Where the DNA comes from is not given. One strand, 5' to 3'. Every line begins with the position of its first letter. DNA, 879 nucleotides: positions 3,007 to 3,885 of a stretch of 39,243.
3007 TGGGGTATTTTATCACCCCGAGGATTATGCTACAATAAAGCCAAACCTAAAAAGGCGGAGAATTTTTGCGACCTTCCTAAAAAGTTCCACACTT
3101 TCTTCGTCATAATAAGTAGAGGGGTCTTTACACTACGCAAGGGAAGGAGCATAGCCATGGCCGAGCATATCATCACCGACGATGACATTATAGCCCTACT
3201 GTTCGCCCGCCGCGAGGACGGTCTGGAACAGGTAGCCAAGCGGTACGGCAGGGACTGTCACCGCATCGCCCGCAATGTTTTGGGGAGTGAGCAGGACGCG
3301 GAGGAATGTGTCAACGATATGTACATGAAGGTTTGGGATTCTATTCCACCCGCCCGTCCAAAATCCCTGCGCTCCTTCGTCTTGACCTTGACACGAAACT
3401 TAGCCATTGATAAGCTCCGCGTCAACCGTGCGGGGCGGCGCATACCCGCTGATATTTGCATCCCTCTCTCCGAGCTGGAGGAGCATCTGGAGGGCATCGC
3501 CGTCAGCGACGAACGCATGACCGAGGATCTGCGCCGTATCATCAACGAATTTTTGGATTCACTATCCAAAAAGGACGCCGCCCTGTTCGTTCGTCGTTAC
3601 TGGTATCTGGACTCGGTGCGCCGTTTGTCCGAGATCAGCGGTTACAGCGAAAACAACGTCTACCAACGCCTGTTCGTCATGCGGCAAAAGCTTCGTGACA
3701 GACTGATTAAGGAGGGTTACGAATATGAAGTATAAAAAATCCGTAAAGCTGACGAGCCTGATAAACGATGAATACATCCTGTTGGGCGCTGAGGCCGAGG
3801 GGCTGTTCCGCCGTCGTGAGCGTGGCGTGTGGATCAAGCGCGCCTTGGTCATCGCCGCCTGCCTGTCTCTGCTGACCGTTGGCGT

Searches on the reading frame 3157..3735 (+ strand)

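Call 7: search_protein_families(library=pfam, proteins=[window:3157-3735:+], max_evalue=0.1)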
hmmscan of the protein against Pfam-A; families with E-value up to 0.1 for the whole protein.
window:3157-3735:+ (192 aa): 3 families
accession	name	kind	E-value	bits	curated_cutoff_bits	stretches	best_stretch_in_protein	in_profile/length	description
PF04542.20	Sigma70_r2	-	8e-14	51.6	24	1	28-91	3-69/71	Sigma-70 region 2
PF08281.18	Sigma70_r4_2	-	0.029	14.4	25.7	1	127-178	2-53/54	Sigma-70, region 4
PF04545.22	Sigma70_r4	-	0.072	13.1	24.1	0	133-180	2-49/50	Sigma-70, region 4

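Call 8: search_protein_families(library=ncbifam, proteins=[window:3157-3735:+], max_evalue=0.1)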
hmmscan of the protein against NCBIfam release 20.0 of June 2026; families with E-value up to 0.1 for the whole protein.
window:3157-3735:+ (192 aa): 64 families (the best 25 are shown)
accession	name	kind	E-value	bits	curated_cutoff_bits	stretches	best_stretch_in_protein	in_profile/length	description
TIGR02937.1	sigma70-ECF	superfamily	1.3e-21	76.9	42.9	1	22-183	2-165/165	sigma-70 family RNA polymerase sigma factor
NF008888.0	PRK11922.1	equivalog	6.1e-14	52.2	204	1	6-185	15-198/231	RNA polymerase sigma factor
NF058625.1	sigma_PG0214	equivalog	2.1e-13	50.4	130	1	32-187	15-165/170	GFO_1088 family ECF-type sigma factor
TIGR02985.1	Sig70_bacteroi1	subfamily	2.4e-13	50.6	126.4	1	25-183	5-162/162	RNA polymerase sigma-70 factor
NF009172.0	PRK12519.1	subfamily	3e-11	43.2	222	1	7-96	15-105/194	RNA polymerase sigma factor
NF009168.0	PRK12515.1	subfamily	2.2e-10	40.3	236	1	5-189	6-185/189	RNA polymerase sigma factor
TIGR02957.1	SigX4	subfamily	3.5e-09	36.3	323.25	1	36-182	12-155/281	RNA polymerase sigma-70 factor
NF009167.0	PRK12514.1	equivalog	8.4e-09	35.6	265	1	37-161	36-156/180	RNA polymerase sigma factor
NF010500.0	PRK13919.1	subfamily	2e-08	34.6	226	1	6-96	8-99/186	putative RNA polymerase sigma E protein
TIGR02989.1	Sig-70_gvs1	subfamily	1.5e-07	31.5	124.55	1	27-181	7-156/158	RNA polymerase sigma-70 factor, Rhodopirellula/Verrucomicrobium family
NF007227.0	PRK09645.1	subfamily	2.9e-07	30.6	202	1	26-183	18-170/177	sigma-70 family RNA polymerase sigma factor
NF007223.0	PRK09641.1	equivalog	4.6e-07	29.9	209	1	25-183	22-184/187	RNA polymerase sigma factor SigW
NF008891.0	PRK11924.1-5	subfamily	5.7e-07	29.8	259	1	21-191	3-170/171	RNA polymerase sigma factor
TIGR02950.1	SigM_subfam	subfamily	6.4e-07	29.3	147.95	1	23-182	2-157/159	RNA polymerase sigma factor, SigM family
NF007228.0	PRK09646.1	subfamily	7.3e-07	29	226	1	19-140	28-147/194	ECF RNA polymerase sigma factor SigK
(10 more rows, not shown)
